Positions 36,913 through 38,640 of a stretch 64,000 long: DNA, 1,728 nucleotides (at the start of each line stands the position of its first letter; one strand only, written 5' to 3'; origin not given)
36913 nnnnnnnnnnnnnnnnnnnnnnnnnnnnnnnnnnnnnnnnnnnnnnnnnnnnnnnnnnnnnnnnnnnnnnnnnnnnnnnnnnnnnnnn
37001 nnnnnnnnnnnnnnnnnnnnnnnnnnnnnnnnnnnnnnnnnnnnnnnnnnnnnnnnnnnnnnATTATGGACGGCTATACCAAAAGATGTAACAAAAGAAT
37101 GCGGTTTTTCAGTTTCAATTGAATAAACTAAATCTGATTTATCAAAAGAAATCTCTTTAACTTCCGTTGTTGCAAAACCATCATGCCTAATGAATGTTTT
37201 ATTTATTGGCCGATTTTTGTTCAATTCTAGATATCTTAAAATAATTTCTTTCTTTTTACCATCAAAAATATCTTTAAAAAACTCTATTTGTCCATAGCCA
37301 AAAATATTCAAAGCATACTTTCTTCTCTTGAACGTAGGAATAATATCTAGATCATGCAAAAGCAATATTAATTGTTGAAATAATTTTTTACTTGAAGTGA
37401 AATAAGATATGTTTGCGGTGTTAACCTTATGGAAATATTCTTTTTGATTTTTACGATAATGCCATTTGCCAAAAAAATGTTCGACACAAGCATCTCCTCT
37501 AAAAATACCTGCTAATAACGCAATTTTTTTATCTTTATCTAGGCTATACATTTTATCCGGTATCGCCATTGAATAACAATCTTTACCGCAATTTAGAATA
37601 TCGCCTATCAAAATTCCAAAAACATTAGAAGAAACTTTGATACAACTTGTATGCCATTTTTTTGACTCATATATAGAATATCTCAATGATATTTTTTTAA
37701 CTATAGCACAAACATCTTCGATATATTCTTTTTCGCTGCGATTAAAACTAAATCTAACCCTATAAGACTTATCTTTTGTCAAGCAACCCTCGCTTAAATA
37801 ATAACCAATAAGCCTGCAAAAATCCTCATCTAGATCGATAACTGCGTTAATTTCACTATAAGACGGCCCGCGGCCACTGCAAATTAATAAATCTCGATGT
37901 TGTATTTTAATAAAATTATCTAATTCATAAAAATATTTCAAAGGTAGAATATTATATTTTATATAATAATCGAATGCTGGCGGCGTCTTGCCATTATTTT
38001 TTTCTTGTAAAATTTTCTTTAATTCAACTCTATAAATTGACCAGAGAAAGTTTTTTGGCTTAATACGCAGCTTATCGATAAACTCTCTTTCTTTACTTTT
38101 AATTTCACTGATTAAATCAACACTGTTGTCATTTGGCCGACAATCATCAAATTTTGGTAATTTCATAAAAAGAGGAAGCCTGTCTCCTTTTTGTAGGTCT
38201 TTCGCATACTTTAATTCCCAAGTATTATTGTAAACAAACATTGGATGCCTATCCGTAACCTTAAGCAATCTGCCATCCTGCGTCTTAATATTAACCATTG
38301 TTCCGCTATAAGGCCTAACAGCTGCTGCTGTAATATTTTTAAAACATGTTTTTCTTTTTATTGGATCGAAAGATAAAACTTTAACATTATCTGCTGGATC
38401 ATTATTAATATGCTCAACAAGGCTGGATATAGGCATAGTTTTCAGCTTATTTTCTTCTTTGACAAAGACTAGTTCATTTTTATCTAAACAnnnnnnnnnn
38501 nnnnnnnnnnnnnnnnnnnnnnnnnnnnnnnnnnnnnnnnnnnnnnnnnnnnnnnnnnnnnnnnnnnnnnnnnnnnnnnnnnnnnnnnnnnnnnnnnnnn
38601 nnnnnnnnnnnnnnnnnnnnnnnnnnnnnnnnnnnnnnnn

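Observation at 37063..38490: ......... intein splitting a TviB/WbpO-like UDP-sugar 6-dehydrogenase exactly at the catalytic cysteine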

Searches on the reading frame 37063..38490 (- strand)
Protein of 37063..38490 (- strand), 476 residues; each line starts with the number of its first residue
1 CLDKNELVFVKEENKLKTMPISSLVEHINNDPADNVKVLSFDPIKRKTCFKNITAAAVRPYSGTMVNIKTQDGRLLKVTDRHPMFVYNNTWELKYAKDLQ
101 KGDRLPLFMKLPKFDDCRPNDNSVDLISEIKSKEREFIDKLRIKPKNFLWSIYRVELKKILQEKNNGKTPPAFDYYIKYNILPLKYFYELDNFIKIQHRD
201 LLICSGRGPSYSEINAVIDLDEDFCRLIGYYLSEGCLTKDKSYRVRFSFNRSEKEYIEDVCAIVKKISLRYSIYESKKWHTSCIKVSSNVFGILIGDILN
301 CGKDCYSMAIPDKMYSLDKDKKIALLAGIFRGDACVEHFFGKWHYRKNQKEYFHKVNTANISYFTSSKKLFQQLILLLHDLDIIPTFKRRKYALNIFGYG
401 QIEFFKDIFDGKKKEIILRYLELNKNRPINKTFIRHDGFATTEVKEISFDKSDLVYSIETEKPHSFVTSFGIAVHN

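Call 4: search_protein_families(library=pfam, proteins=[window:37063-38490:-], max_evalue=0.1)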
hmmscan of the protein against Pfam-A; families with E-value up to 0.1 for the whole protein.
window:37063-38490:- (476 aa): 4 families
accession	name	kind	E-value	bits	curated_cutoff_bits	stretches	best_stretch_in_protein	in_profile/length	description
PF14890.11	Intein_splicing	-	5.5e-14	52.7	35.8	1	14-476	6-155/155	Intein splicing domain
PF14528.11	LAGLIDADG_3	-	2e-10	41.2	22.5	2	226-280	6-61/82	LAGLIDADG-like domain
PF07591.16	PT-HINT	-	0.0014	19.3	27.7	1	37-105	19-87/137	Pretoxin HINT domain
PF14527.11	LAGLIDADG_WhiA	-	0.0015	19.1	23.2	1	227-294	5-71/93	WhiA LAGLIDADG-like domain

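Call 5: search_protein_families(library=ncbifam, proteins=[window:37063-38490:-], max_evalue=0.1)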
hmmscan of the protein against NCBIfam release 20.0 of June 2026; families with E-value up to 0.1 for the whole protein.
window:37063-38490:- (476 aa): 11 families
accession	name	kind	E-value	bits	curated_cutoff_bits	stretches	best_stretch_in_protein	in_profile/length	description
NF011303.0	PRK14715.1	equivalog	3.3e-27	94.1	1585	1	27-475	933-1375/1627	DNA-directed DNA polymerase II large subunit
NF045703.1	rSAM_Tes_intein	exception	3.8e-24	84.6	1700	1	33-476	201-610/1040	tetraether lipid synthase Tes, intein-containing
NF011491.0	PRK14898.1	equivalog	4e-11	41.7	783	1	31-345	119-360/860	DNA-directed RNA polymerase subunit A''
TIGR01445.1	intein_Nterm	domain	1.1e-10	42.3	24.5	1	1-86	1-83/83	intein N-terminal splicing region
NF011302.0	PRK14714.1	equivalog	2.3e-09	35.4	1791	1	9-133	955-1076/1350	DNA-directed DNA polymerase II large subunit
NF038162.1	RtcB_rel_intein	exception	2.6e-06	25.7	1150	2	224-390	240-416/961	intein-containing RtcB family protein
TIGR01443.1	intein_Cterm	domain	1e-05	25.6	15.6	1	455-476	2-23/24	intein C-terminal splicing region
NF003157.0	PRK04132.1-2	equivalog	5.8e-05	21.2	1103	1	34-106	84-156/864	replication factor C small subunit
NF003159.0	PRK04132.1-4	equivalog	0.00011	20.4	999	1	60-114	118-174/852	replication factor C small subunit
NF011287.0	PRK14698.1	equivalog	0.031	12.2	1238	1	59-111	306-363/1017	V-type ATP synthase subunit A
NF038098.1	GyrA_w_intein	exception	0.081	10.7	1850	0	226-389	241-388/1232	intein-containing DNA gyrase subunit A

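Call 6: find_homologous_proteins(query=window:37063-38490:-, max_evalue=0.001)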
Query window:37063-38490:- (476 aa): 50 proteins with E <= 0.001 among 6164 candidates.
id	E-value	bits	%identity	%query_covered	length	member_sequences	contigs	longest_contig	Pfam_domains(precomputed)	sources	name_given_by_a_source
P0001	6.1e-168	578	61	86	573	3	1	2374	PF14528.12,PF03720.23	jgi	-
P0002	1.8e-161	556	60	87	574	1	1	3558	PF14528.12,PF03720.23,PF14890.12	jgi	jgi:hypothetical protein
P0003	5.0e-161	555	58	87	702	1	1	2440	PF00984.25,PF03446.22,PF14528.12,PF03721.21,PF14890.12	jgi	-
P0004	3.2e-150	519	68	71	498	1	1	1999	PF14528.12,PF03720.23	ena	-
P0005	9.0e-127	442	67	60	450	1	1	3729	PF14528.12,PF03720.23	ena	-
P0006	2.2e-103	365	43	93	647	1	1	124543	PF14528.12,PF03720.23,PF14890.12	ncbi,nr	ncbi:MAG: UDP binding domain-containing protein [Candidatus Omnitrophota bacterium]|nr:UDP binding d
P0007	2.0e-98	348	39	100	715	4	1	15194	PF00984.25,PF14528.12,PF03720.23,PF14890.12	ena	-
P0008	8.5e-95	337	40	88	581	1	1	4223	PF14528.12,PF03720.23,PF14890.12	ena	-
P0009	1.6e-88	316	40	93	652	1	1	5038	PF14528.12,PF03720.23,PF14890.12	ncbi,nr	ncbi:MAG: hypothetical protein HZC40_24550, partial [Chloroflexi bacterium]|nr:hypothetical protein 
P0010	1.0e-86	310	39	100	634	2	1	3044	PF00984.25,PF14528.12,PF03720.23,PF14890.12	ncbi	ncbi:MAG: UDP binding domain-containing protein, partial [Nanoarchaeota archaeon]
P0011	5.3e-85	304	40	91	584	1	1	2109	PF14528.12,PF03720.23,PF14890.12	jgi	-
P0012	8.2e-81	290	38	93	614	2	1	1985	PF14528.12,PF03720.23,PF14890.12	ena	-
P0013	2.5e-78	282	37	93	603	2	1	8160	PF14528.12,PF03720.23,PF14890.12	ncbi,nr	ncbi:MAG: hypothetical protein GY795_07815 [Desulfobacterales bacterium]|nr:hypothetical protein [De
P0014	2.2e-77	279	44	72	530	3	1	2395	PF14528.12,PF03720.23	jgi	-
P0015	3.2e-74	269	72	36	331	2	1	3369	PF03720.23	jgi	jgi:hypothetical protein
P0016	3.7e-73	265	36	93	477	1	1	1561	PF14528.12,PF14890.12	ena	-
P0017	4.1e-73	265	36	93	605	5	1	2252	PF14528.12,PF03720.23,PF14890.12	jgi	jgi:hypothetical protein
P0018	6.8e-73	264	40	67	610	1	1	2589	PF00984.25,PF03446.22,PF03721.21,PF14890.12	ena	-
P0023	2.1e-64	236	34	100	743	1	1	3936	PF00984.25,PF14528.12,PF03720.23,PF14890.12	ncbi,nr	ncbi:MAG: hypothetical protein J2P31_02040, partial [Blastocatellia bacterium]|nr:hypothetical prote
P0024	4.9e-64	235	33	93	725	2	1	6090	PF00984.25,PF14528.12,PF03720.23,PF14890.12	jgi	jgi:UDP-glucose 6-dehydrogenase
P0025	1.3e-63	234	36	93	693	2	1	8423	PF00984.25,PF14528.12,PF03720.23,PF14890.12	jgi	-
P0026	1.1e-62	231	33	96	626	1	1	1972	PF14528.12,PF03720.23,PF14890.12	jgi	jgi:hypothetical protein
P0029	1.4e-59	220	36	93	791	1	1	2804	PF00984.25,PF14528.12,PF03721.21,PF03720.23,PF14890.12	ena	-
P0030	1.8e-59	220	34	85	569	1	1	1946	PF14528.12,PF03720.23,PF14890.12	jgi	jgi:hypothetical protein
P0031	3.7e-59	219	32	93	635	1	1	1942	PF14528.12,PF03720.23,PF14890.12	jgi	jgi:intein/homing endonuclease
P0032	1.8e-58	217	36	82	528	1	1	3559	PF14528.12,PF03720.23,PF14890.12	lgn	-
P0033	4.9e-58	215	33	84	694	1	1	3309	PF00984.25,PF03446.22,PF14528.12,PF03721.21,PF14890.12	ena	-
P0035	1.3e-56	211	53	28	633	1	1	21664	PF00984.25,PF03446.22,PF03721.21,PF03720.23,PF14890.12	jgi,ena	-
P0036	9.2e-56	208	36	84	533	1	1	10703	PF14528.12,PF14527.12,PF03720.23,PF14890.12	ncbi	-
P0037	3.2e-55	206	30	100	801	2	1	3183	PF00984.25,PF14528.12,PF03721.21,PF03720.23,PF14890.12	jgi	jgi:UDP-N-acetyl-D-mannosaminuronate dehydrogenase/intein/homing endonuclease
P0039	5.7e-54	202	54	28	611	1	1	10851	PF00984.25,PF03446.22,PF03721.21,PF03720.23,PF14890.12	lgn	-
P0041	7.6e-44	169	52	30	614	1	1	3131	PF00984.25,PF03446.22,PF03721.21,PF03720.23,PF14890.12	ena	-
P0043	9.2e-11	59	32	54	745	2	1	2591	PF01458.24,PF19295.6,PF14528.12,PF13403.12,PF14890.12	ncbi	ncbi:MAG: Fe-S cluster assembly protein SufB, partial [Nanoarchaeota archaeon]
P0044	3.8e-7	48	27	57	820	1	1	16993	PF14528.12,PF01041.24,PF14890.12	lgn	-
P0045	4.4e-7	47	26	58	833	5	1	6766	PF01458.24,PF19295.6,PF14528.12,PF13403.12,PF14890.12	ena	-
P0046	3.3e-6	44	23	56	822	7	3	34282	PF07591.16,PF14528.12,PF01041.24,PF13403.12,PF14890.12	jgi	jgi:dTDP-4-amino-4,6-dideoxygalactose transaminase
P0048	6.9e-6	43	27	34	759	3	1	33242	PF14528.12,PF14890.12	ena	-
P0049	2.0e-4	39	24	56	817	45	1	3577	PF07591.16,PF05203.22,PF14528.12,PF01041.24,PF13403.12,PF14890.12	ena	-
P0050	2.4e-4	38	28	55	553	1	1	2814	PF00037.33,PF14528.12,PF12838.13,PF14890.12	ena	-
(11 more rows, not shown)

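Call 7: search_solved_structures(query=window:37063-38490:-, max_evalue=0.01, show_alignments=2)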
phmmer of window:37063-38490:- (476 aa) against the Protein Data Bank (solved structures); distinct sequences matched with E-value up to 0.01: 3.
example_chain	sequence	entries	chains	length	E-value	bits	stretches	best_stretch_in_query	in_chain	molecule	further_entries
2cw7_A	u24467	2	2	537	9.8e-11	44.4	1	215-336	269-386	Endonuclease PI-PkoII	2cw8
2lcj_A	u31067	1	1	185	0.00032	22.9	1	27-106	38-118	Pab polC intein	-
7oec_A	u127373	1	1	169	0.0096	18.1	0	26-103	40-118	DNA polymerase II large subunit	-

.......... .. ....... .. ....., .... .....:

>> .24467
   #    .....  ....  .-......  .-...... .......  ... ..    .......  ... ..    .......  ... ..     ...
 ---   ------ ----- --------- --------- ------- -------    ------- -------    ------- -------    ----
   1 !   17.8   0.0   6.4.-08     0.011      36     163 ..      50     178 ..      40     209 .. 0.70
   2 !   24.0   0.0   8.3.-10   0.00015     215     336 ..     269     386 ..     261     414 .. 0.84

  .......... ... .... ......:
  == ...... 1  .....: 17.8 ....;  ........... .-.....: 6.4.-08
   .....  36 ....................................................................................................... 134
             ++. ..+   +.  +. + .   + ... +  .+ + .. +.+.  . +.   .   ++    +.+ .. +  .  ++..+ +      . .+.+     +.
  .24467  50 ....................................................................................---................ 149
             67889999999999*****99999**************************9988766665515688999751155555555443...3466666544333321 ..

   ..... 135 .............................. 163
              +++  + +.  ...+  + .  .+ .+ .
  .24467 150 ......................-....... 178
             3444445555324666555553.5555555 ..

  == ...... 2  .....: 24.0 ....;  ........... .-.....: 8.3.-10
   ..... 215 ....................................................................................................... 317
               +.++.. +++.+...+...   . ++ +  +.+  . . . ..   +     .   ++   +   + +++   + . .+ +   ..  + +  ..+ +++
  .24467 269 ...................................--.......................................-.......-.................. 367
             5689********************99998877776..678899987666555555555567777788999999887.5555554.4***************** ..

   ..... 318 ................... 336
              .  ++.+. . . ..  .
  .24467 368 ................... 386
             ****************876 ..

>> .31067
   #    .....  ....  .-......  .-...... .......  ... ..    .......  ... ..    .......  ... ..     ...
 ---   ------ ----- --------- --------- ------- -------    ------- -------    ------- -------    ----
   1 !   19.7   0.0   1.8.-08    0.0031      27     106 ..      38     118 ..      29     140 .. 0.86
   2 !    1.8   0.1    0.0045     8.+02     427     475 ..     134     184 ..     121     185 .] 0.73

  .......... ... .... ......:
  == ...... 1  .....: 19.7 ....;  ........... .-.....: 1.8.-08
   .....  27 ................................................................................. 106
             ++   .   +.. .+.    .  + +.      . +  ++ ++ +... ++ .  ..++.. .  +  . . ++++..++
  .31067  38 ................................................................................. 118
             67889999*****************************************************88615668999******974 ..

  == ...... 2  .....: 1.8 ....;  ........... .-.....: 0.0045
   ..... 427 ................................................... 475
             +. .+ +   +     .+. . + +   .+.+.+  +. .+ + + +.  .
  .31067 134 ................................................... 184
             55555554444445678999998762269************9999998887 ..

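Call 15: find_related_loci(query=A1, collection=genome_contigs, flank=4000)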
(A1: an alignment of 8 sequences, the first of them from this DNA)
Query A1 (476 aa) in genome_contigs; peptide patterns used: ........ (x = any residue, [..] = any of these).
188 stretches matched a pattern; 161 encode a relative of the query (tblastn E <= 1e-3); the best 80 are kept; 80 distinct loci.
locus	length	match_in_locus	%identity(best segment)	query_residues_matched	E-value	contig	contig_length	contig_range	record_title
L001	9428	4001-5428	61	1-476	0e+0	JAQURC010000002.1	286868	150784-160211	MAG: Candidatus Omnitrophota bacterium isolate STD1_64 NODE_63_length_286868_cov_12.540903_Sandtown_D1, whole genome sho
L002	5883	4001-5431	60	1-476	0e+0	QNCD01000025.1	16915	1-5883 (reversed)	MAG: Candidatus Omnitrophota bacterium isolate B70_G16 B70_Guay16_scaffold_01775, whole genome shotgun sequence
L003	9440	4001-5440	60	1-476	0e+0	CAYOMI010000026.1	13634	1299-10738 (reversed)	MAG TPA_asm: uncultured Planctomycetales bacterium isolate SRP098346_co1_93 genome assembly, contig: NODE_5233_length_13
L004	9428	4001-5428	59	1-476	0e+0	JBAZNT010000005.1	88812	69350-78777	MAG: Candidatus Omnitrophota bacterium isolate SO_2017_LW4_77 scaffold_799_c1_LW137-91_2017, whole genome shotgun sequen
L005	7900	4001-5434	60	1-476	0e+0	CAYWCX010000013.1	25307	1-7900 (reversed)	MAG TPA_asm: uncultured Planctomycetales bacterium isolate SRP098346_co1_343 genome assembly, contig: NODE_1590_length_2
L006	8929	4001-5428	61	1-476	0e+0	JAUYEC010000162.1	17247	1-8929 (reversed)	MAG: Candidatus Omnitrophota bacterium isolate C20_metabat.bin.9 C20_k141_207463, whole genome shotgun sequence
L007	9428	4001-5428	60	1-476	0e+0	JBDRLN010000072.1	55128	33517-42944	MAG: Candidatus Omnitrophota bacterium isolate MEGAHIT-group-1.780 k141_8716920, whole genome shotgun sequence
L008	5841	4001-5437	59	1-476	0e+0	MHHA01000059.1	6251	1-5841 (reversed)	MAG: Omnitrophica WOR_2 bacterium RIFCSPLOWO2_12_FULL_46_30 rifcsplowo2_12_scaffold_44148, whole genome shotgun sequence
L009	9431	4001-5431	58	1-476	0e+0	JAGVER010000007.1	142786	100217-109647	MAG: Candidatus Omnitrophota bacterium isolate DeMMO2_49 c_000000035334, whole genome shotgun sequence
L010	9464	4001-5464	46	1-476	2e-131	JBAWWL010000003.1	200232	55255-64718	MAG: Candidatus Omnitrophota bacterium isolate ELA036 MAG036_3, whole genome shotgun sequence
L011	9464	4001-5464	44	1-476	5e-124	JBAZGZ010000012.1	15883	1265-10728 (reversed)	MAG: Candidatus Omnitrophota bacterium isolate SO_2017_LW3_58 NODE_10291_length_15883_cov_0.953922_LW162_2017, whole gen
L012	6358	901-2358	44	1-476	5e-121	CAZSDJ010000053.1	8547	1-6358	MAG TPA_asm: uncultured Planctomycetia bacterium isolate SRP141376_co2_332 genome assembly, contig: NODE_15050_length_85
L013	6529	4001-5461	44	1-476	2e-115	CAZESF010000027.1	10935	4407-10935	MAG TPA_asm: uncultured Planctomycetia bacterium isolate binchicken_co6_243 genome assembly, contig: NODE_7306_length_10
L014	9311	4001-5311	43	34-476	8e-115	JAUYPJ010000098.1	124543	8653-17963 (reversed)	MAG: Candidatus Omnitrophota bacterium isolate C4_metabat.bin.25 C4_k141_686057, whole genome shotgun sequence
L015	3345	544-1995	41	1-476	2e-117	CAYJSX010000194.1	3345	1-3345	MAG TPA_asm: uncultured Planctomycetia bacterium isolate ERP125453_co1_275 genome assembly, contig: NODE_41283_length_33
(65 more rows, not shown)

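Call 35: predict_structure(alignment_id=A1)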
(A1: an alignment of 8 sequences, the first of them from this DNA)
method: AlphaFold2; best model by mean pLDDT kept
length: 476 residues; sequences in the alignment: 8
mean_pLDDT: 87.6   pTM: 0.88
mean pLDDT of the five models: 87.6, 87.0, 86.8, 86.5, 85.6
residues with pLDDT >= 90: 273; 70-90: 168; 50-70: 29; < 50: 6
segments of 3 or more residues with pLDDT < 50: 116-119
pLDDT, mean of each block of 10 residues (from residue 1): 89 83 90 81 92 92 93 93 94 96 94 61 88 72 92 90 75 84 90 90 73 89 96 86 85 91 93 92 91 91 92 89 94 80 82 82 92 92 88 88 90 90 70 88 96 92 90 90
secondary structure, 60 per line:
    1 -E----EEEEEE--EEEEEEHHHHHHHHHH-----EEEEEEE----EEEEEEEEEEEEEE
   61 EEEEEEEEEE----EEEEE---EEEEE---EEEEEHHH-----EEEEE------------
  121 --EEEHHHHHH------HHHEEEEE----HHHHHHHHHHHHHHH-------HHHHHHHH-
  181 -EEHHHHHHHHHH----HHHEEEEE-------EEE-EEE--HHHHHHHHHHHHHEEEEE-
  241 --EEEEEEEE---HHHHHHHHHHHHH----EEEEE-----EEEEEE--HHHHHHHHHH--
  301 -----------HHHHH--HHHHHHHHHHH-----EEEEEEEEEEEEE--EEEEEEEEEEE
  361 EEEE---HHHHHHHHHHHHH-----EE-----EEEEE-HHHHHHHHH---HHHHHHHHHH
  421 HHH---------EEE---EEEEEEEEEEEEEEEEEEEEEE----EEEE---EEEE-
elements in order: E7-12 E15-20 H21-30 E36-42 E47-70 E75-79 E83-87 E91-95 E104-108 E123-125 H126-131 E141-145 H150-164 H172-179 H184-193 E201-205 E213-215 E217-219 H222-234 E235-239 E243-250 H254-266 E271-275 E281-286 H289-298 H312-316 H319-329 E335-347 E350-364 H368-380 E393-397 H399-407 H411-423 E433-435 E439-460 E465-468 E472-475

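Call 37: fold_search(model_id=the predicted structure, library=pdb)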
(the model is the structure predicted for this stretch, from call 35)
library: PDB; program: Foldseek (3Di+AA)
matches with E <= 10: 536; with E <= 0.001: 121
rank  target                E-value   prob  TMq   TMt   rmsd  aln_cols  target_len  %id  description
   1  2cw7                  1.3e-25  1.00  0.68  0.61  10.1       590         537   15  Crystal structure of intein homing endonuclease II (released 2006-04-18)
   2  7qsu                  4.7e-17  1.00  0.58  0.74   7.0       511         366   15  Crystal structure of homing endonuclease-associated TliVMA intein (C1A, d333-339) (released 2022-03-30)
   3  7qss                  1.3e-16  1.00  0.53  0.58  10.7       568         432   15  Crystal structure of homing endonuclease-associated TliVMA intein (C1A) (released 2022-03-30)
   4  1dq3                  3.3e-15  1.00  0.53  0.55   7.6       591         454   13  CRYSTAL STRUCTURE OF AN ARCHAEAL INTEIN-ENCODED HOMING ENDONUCLEASE PI-PFUI (released 2000-07-05)
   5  7qst                  4.3e-14  1.00  0.52  0.67   6.5       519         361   14  Crystal structure of homing endonuclease-associated PhoVMA intein (C1A) (released 2022-03-30)
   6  1vde_A                1.5e-11  1.00  0.41  0.45  25.0       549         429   13  PI-SCEI, A HOMING ENDONUCLEASE WITH PROTEIN SPLICING ACTIVITY (released 1998-04-08)
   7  1ef0_A                3.5e-11  1.00  0.41  0.45  24.7       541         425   13  CRYSTAL STRUCTURE OF PI-SCEI MINIPRECURSOR (released 2000-06-07)
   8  1vde_B                5.1e-11  1.00  0.40  0.44  24.8       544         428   13  PI-SCEI, A HOMING ENDONUCLEASE WITH PROTEIN SPLICING ACTIVITY (released 1998-04-08)
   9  1lws_A                3.4e-10  1.00  0.39  0.43  24.9       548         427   14  Crystal structure of the intein homing endonuclease PI-SceI bound to its recognition sequence (released 2002-09-27)
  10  1jva_B                4.4e-10  1.00  0.41  0.45  26.4       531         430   12  CRYSTAL STRUCTURE OF THE VMA1-DERIVED ENDONUCLEASE BEARING THE N AND C EXTEIN PROPEPTIDES (released 2002-08-29)
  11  1jva_A                6.4e-10  1.00  0.41  0.45  27.0       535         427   12  CRYSTAL STRUCTURE OF THE VMA1-DERIVED ENDONUCLEASE BEARING THE N AND C EXTEIN PROPEPTIDES (released 2002-08-29)
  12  1um2_A                1.4e-09  1.00  0.40  0.44  26.1       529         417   12  Crystal Structure of the Vma1-Derived Endonuclease with the Ligated Extein Segment (released 2004-09-22)
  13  1lwt_A                1.9e-09  1.00  0.38  0.40  27.2       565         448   12  Crystal structure of the intein homing endonuclease PI-SceI bound to its substrate DNA (Ca2+ free) (released 2002-09-27)
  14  2dch                  2.7e-09  1.00  0.33  0.69   6.7       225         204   17  Crystal structure of archaeal intron-encoded homing endonuclease I-Tsp061I (released 2006-07-06)
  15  1um2_B                8.0e-09  1.00  0.41  0.46  26.4       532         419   12  Crystal Structure of the Vma1-Derived Endonuclease with the Ligated Extein Segment (released 2004-09-22)
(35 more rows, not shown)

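Call 49: search_protein_representatives(alignment_id=A1)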
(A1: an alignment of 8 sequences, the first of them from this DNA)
Query: 8 sequences, 476 profile positions. Proteins with E-value up to 0.001 (for the whole library): 11615; up to 1e-10: 3951; up to 1e-30: 307. The best 150 are listed.
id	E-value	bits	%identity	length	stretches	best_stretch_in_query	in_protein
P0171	7.7e-176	601.9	-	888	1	1-476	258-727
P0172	5.3e-167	572.8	-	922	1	1-476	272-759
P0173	1.1e-161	555.2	-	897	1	1-476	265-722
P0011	2.4e-160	550.8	-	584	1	55-476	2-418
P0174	2.4e-159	547.6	-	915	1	1-476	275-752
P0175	4.5e-156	536.8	-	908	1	1-476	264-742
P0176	7.7e-153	526.1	-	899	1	1-476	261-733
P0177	3.2e-149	514.2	-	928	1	1-476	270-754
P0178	2.6e-145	501.3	-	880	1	1-476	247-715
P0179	3.0e-145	501.1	-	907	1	1-476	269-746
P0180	7.7e-145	499.7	-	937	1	1-476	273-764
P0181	1.8e-143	495.2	-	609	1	39-476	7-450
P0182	5.1e-143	493.7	-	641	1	33-476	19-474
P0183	2.4e-140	484.9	-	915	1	1-476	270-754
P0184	5.0e-139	480.6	-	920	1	1-476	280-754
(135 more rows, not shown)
